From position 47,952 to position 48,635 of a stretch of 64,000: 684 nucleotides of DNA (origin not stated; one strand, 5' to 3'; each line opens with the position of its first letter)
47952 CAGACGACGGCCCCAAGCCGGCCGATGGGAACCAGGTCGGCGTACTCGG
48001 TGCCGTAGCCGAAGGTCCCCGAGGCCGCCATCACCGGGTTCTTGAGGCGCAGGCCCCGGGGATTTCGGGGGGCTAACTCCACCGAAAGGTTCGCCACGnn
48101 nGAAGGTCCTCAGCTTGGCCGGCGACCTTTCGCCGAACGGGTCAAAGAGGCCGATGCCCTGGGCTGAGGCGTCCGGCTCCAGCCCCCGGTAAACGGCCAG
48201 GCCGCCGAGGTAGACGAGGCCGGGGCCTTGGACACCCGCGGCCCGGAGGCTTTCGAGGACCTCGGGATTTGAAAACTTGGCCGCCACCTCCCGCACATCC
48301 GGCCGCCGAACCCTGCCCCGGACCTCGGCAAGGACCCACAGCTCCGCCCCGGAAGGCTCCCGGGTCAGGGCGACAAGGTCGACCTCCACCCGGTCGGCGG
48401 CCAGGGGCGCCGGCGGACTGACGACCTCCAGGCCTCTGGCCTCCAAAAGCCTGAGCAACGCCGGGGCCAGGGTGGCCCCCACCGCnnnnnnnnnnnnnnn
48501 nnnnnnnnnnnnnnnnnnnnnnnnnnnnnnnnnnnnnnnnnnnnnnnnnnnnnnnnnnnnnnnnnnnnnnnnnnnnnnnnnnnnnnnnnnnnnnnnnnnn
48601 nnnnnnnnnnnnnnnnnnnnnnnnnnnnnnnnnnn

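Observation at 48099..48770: Foreign-looking coiled-coil gene embedded inside the pyr operon between pyrK and pyrD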

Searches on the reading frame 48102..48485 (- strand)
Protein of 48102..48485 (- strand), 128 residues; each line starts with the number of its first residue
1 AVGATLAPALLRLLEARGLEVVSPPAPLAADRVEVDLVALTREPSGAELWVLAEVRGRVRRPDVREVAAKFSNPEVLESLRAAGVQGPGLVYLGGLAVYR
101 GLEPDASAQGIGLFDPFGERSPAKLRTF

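Call 25: search_solved_structures(query=A2, max_evalue=10, show_alignments=3)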
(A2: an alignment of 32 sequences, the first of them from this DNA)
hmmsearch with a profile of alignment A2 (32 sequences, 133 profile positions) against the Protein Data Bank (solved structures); distinct sequences matched with E-value up to 10: 13.
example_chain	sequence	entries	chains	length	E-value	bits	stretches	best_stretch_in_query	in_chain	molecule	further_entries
3ipo_A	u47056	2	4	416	0.033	17.1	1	74-109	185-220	Putative thiosulfate sulfurtransferase ynjE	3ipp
2wlr_A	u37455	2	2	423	0.041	16.8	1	74-109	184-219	PUTATIVE THIOSULFATE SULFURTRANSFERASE YNJE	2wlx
2ypa_B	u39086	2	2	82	0.12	15.3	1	52-114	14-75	TRANSCRIPTION FACTOR E2-ALPHA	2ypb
1y1l_A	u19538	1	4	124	0.19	14.6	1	3-50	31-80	arsenate reductase (arsC)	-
2okf_A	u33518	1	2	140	0.23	14.4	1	11-76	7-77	FdxN element excision controlling factor protein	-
7wz6_A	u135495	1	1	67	0.28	14.1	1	59-114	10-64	Isoform E47 of Transcription factor E2-alpha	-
2ql2_A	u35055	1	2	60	0.37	13.7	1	59-113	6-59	Transcription factor E2-alpha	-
9uuh_A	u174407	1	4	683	0.69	12.8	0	40-86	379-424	Polyphosphate kinase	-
9uri_A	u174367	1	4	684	0.75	12.7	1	47-90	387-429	Polyphosphate kinase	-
1svj_A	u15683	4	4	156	0.82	12.6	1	47-84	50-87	Potassium-transporting ATPase B chain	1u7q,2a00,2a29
9urj_A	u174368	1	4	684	0.85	12.5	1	47-89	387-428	Polyphosphate kinase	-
1xdo_A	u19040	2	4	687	0.86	12.5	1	47-89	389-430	Polyphosphate kinase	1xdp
8uub_A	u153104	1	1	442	1.7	11.6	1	9-63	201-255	Oxidoreductase, pyridine nucleotide-disulfide, class I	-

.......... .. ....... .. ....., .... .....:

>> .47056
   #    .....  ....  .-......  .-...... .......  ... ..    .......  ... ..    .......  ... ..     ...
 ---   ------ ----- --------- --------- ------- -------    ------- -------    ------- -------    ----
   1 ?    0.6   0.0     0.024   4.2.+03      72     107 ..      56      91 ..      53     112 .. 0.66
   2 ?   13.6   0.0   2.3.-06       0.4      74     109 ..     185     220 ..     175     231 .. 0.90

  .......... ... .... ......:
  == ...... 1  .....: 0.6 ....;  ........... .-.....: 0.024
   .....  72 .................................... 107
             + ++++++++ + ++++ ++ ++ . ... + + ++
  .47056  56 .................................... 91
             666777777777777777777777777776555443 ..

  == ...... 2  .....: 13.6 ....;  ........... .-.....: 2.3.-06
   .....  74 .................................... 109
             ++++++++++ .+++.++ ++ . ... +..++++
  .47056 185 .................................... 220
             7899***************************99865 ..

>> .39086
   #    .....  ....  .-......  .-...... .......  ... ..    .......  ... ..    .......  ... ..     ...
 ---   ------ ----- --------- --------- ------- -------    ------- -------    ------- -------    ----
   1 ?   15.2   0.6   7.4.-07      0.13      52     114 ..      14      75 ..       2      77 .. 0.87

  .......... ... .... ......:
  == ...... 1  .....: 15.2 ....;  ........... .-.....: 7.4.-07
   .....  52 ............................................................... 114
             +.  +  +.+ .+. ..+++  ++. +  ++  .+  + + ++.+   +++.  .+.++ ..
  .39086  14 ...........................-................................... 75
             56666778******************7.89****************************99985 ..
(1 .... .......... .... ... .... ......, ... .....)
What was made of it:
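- Tried and rejected: The domain-only profile gave no significant hit, with XisH 2okf at E 0.23 (call 25).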

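Call 39: find_homologous_proteins(query=A2, max_evalue=0.00001)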
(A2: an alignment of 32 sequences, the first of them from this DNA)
Query A2 (32 sequences) (128 aa, profile of the alignment): 17 proteins with E <= 0.00001 among 8000 candidates.
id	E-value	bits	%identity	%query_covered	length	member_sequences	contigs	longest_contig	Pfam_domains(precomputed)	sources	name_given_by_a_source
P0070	2.5e-42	162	29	88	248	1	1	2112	-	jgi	jgi:archaellum component FlaC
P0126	2.9e-42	161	35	91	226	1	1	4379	-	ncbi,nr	ncbi:MAG: hypothetical protein N2559_12070, partial [Anaerolineae bacterium]|nr:hypothetical protein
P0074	1.5e-41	159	30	86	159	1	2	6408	-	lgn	-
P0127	3.1e-40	155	32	91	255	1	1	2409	PF28231.1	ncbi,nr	ncbi:MAG: hypothetical protein N2559_15145 [Anaerolineae bacterium]|nr:hypothetical protein [Anaerol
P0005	4.0e-39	151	54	95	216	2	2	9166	-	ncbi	-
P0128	4.3e-39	151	32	91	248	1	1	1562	-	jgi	-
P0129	1.9e-38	149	32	91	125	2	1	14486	-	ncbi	-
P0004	2.4e-38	149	80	89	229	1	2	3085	-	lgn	-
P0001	2.0e-37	146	100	100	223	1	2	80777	-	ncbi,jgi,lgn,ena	-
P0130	2.7e-37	145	31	67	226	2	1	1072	-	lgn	-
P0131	9.4e-37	144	25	89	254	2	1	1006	-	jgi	-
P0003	6.8e-36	141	87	100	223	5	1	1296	-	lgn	-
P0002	3.6e-35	138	90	100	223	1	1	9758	-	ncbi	-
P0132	7.2e-33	131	30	86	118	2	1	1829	-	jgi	-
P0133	3.1e-32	129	30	83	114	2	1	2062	-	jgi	-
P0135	1.6e-26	110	33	91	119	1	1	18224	-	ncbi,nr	ncbi:MAG: hypothetical protein NZ742_00590, partial [Acidobacteria bacterium]|nr:hypothetical protei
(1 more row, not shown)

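Call 40: search_protein_families(library=pfam, proteins=[P0127, P0126], max_evalue=0.1)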
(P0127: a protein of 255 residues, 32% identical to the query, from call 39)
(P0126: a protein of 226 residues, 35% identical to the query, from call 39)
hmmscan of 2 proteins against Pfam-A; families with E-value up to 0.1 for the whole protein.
P0127 (255 aa): 28 families (the best 25 are shown)
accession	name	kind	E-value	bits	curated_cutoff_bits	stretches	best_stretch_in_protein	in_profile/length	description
PF06456.18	Arfaptin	-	0.00018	21.6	32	1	46-147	40-143/229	Arfaptin-like domain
PF12644.12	DUF3782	-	0.001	19.6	24.4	1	89-148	2-61/78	Protein of unknown function (DUF3782)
PF07889.17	DUF1664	-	0.0011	19.4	34.6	1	30-90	64-124/124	Protein of unknown function (DUF1664)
PF04100.18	Vps53_N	-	0.0018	17.8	26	1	39-106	24-95/372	Vps53, N-terminal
PF06160.17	EzrA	-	0.0033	16.2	39.6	1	11-112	55-153/557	Septation ring formation regulator, EzrA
PF07200.18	Mod_r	-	0.0049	17.3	30.1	1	30-115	23-101/146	Modifier of rudimentary (Mod(r)) protein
PF14932.11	HAUS-augmin3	-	0.0073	16.3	29.4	1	11-109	49-143/260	HAUS augmin-like complex subunit 3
PF24487.1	NDC80_loop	-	0.0082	16.3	27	1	40-132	81-177/233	Kinetochore protein NDC80 loop region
PF03938.19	OmpH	-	0.0096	16.6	32.4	1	42-154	15-124/141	Outer membrane protein (OmpH-like)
PF02601.20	Exonuc_VII_L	-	0.011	15.7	35.9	1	42-124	162-243/315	Exonuclease VII, large subunit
PF07851.19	TMEM120A-B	-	0.013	15.2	29.8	1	36-114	6-85/324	TMEM120A/B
PF04065.20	Not3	-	0.018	14.8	25.8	1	44-123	114-191/231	Not1 N-terminal domain, CCR4-Not complex component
PF05929.16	Phage_GPO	-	0.02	14.9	33.6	1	45-120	166-246/268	Phage capsid scaffolding protein (GPO) serine peptidase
PF08954.16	Trimer_CC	-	0.021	14.9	27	1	46-77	19-50/52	Trimerisation motif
PF13851.11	GAS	-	0.022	14.6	32.3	1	42-132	33-121/200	Growth-arrest specific micro-tubule binding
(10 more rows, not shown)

P0126 (226 aa): 18 families
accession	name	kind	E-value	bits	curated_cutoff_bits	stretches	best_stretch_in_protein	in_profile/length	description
PF12644.12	DUF3782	-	2.5e-05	24.8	24.4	1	60-122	1-63/78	Protein of unknown function (DUF3782)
PF05622.17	HOOK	-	5.9e-05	22.5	35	1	15-143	295-426/514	HOOK protein coiled-coil region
PF03938.19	OmpH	-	0.00026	21.7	32.4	1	13-134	11-132/141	Outer membrane protein (OmpH-like)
PF06791.18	TMP_2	-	0.0012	19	30.2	1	7-88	84-165/208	Prophage tail length tape measure protein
PF02021.23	UPF0102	-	0.0027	18.5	23.6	1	110-162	6-48/80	Uncharacterised protein family UPF0102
PF13863.11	DUF4200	-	0.0033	18.2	29.7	1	12-97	18-103/119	Domain of unknown function (DUF4200)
PF02601.20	Exonuc_VII_L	-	0.0084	16.1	35.9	1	14-96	147-247/315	Exonuclease VII, large subunit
PF06160.17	EzrA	-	0.022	13.5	39.6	1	17-97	343-423/557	Septation ring formation regulator, EzrA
PF07851.19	TMEM120A-B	-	0.024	14.3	29.8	1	5-94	3-86/324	TMEM120A/B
PF07889.17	DUF1664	-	0.028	14.9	34.6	0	2-58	64-120/124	Protein of unknown function (DUF1664)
PF00015.26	MCPsignal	-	0.031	14.6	34.6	1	12-67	115-170/172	Methyl-accepting chemotaxis protein (MCP) signalling domain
PF13518.12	HTH_28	-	0.037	14.6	25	0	151-170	18-37/52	Helix-turn-helix domain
PF06568.16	DUF1127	-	0.038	14.2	23.3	1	82-96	10-24/37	Domain of unknown function (DUF1127)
PF03961.19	FapA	-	0.051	13.6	31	1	17-105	155-241/272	Flagellar Assembly Protein A beta solenoid domain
PF10154.14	Fy-3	-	0.056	12.9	25.8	1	14-88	121-199/498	Ferry endosomal RAB5 effector complex subunit 3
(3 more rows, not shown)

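Call 41: search_protein_families(library=padloc, proteins=[P0127], max_evalue=0.1)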
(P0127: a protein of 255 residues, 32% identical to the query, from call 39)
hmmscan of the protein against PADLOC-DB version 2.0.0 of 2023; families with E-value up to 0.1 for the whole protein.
P0127 (255 aa): 45 families (the best 25 are shown)
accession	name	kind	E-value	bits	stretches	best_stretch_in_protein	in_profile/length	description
PDLC02668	DndD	-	1.7e-05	22.1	1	13-145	399-531/659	DndD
PDLC00006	DruC1|DruC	-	3.8e-05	20.4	1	38-123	160-266/626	Unknown function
PDLC02714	PbeC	-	4.7e-05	20.4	1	21-154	357-536/651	PbeC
PDLC00553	JetC2|JetC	-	0.00015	17.8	1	17-195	862-1033/1361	DUF3584 domain; MukB-like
PDLC02743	PbeC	-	0.00084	16.1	1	45-158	423-542/622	PbeC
PDLC02740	PbeC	-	0.0011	15.9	1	30-131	372-472/648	PbeC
PDLC00025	DruG2|DruG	-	0.0011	15.6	1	41-118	361-440/704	Unknown function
PDLC00519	JetC1|JetC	-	0.0013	15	1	6-113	671-778/1097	DUF3584 domain; MukB-like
PDLC00507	JetC1|JetC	-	0.0016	14.8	1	10-110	726-825/1215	DUF3584 domain; MukB-like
PDLC00580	JetC3|JetC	-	0.0017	14.6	1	36-128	295-387/1068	DUF3584 domain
PDLC02741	PbeC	-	0.0028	14.2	1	49-159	424-537/644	PbeC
PDLC00515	JetC1|JetC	-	0.0029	13.6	1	9-123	734-849/1212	DUF3584 domain; MukB-like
PDLC00551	JetC2|JetC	-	0.0031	13.4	1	39-120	888-967/1365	DUF3584 domain; MukB-like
PDLC04407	PDC-M09A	-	0.0032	15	1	37-110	14-87/282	-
PDLC03864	LmuB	-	0.0033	14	1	45-141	403-499/657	-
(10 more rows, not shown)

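Call 45: find_encoding_contigs(protein=P0129, flank=5000, max_places=2)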
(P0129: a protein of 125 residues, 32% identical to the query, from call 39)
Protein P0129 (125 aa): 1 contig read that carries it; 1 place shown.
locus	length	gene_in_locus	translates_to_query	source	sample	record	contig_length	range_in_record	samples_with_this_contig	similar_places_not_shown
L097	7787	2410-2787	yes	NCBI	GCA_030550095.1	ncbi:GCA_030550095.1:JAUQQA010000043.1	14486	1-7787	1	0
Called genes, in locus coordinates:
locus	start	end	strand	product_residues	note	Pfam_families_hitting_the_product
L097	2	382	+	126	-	?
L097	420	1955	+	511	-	PF00370:FGGY_N, PF01869:BcrAD_BadFG (weak), PF02782:FGGY_C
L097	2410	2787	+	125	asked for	-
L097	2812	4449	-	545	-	PF00501:AMP-binding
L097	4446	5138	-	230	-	PF01061:ABC2_membrane, PF03379:CcmB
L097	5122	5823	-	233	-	PF00005:ABC_tran, PF13304:AAA_21 (weak)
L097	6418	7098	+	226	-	PF00027:cNMP_binding, PF13545:HTH_Crp_2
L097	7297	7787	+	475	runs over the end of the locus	-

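Call 46: find_encoding_contigs(protein=P0135, flank=5000, max_places=2)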
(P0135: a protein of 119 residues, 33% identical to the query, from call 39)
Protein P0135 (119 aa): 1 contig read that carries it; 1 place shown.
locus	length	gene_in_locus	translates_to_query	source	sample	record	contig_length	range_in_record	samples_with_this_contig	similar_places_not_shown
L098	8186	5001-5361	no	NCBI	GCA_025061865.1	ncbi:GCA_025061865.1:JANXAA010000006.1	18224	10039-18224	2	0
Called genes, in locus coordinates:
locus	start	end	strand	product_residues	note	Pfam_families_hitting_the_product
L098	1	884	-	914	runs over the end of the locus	-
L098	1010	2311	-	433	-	PF08529:NusA_N, PF13184:KH_NusA_1st, PF26594:KH_NusA_2nd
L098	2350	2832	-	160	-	PF02576:RimP_N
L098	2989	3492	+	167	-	PF02502:LacAB_rpiB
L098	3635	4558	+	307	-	PF22082:TtuA_LIM_N, PF03054:tRNA_Me_trans (weak), PF01171:ATP_bind_3, PF01507:PAPS_reduct (weak)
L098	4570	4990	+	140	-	PF16454:PI3K_P85_iSH2 (weak), PF28175:T4SS_LegC2C7 (weak), PF06005:ZapB (faint), PF23991:DUF7310 (faint), PF07889:DUF1664 (faint), PF04899:MbeD_MobD (faint), PF06103:DUF948 (weak), PF00170:bZIP_1 (faint)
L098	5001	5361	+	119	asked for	-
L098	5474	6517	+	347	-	PF08100:Dimerisation (faint), PF00891:Methyltransf_2, PF13489:Methyltransf_23, PF08241:Methyltransf_11, PF08242:Methyltransf_12, PF13649:Methyltransf_25, PF13847:Methyltransf_31 (weak)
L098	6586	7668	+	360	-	PF00814:TsaD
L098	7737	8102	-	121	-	PF04241:DUF423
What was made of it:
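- One is split into two ORFs (call 46).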

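Call 57: search_protein_families(library=phrogs, proteins=[window:48102-48485:-], max_evalue=0.1)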
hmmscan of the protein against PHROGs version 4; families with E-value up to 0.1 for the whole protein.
seq(128 aa): 0 families

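Call 58: search_protein_families(library=pfam, alignment_id=A2, max_evalue=1)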
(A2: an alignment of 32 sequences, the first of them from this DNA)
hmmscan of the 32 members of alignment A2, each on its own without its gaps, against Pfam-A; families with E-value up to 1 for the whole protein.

A. member 1, seq(128 aa): 2 families
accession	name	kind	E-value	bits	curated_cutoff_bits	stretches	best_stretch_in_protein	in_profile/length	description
PF24334.1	DUF7502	-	0.018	14.9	27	1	49-83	83-115/281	Family of unknown function (DUF7502)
PF07238.19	PilZ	-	0.032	15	22.5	1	16-75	32-89/102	PilZ domain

B. families by the number of members that match (of 32 scanned): 18 families
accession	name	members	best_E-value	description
PF02021.23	UPF0102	10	0.00014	Uncharacterised protein family UPF0102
PF09269.16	DUF1967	2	0.0025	Domain of unknown function (DUF1967)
PF04411.18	PDDEXK_7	2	0.083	PD-(D/E)XK nuclease superfamily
PF22722.2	NA-iREase1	1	0.00086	NACHT-associated inactive Restriction Endonuclease 1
PF24334.1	DUF7502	1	0.018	Family of unknown function (DUF7502)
PF07238.19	PilZ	1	0.032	PilZ domain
PF12644.12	DUF3782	1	0.033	Protein of unknown function (DUF3782)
PF04471.18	Mrr_cat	1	0.1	Restriction endonuclease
PF21834.1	DUF6894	1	0.13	Domain of unknown function (DUF6894)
PF03514.20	GRAS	1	0.13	GRAS domain family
PF17941.7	PP_kinase_C_1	1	0.17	Polyphosphate kinase C-terminal domain 1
PF13380.12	CoA_binding_2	1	0.18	CoA binding domain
PF23163.1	CSD_RNase_II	1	0.2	CSD-like barrel domain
PF01939.22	NucS_C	1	0.23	Endonuclease NucS C-terminal domain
PF24350.1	DUF7510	1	0.24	Family of unknown function (DUF7510)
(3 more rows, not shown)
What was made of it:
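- Closest known: UPF0102 / YraN and AF1548-type small PD-. Same: UPF0102 is the commonest sub-threshold Pfam hit in the family (10 of 32, call 58).
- One family member gave a sub-threshold match to the Pfam "inactive restriction endonuclease" family NA-iREase1 (call 58).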
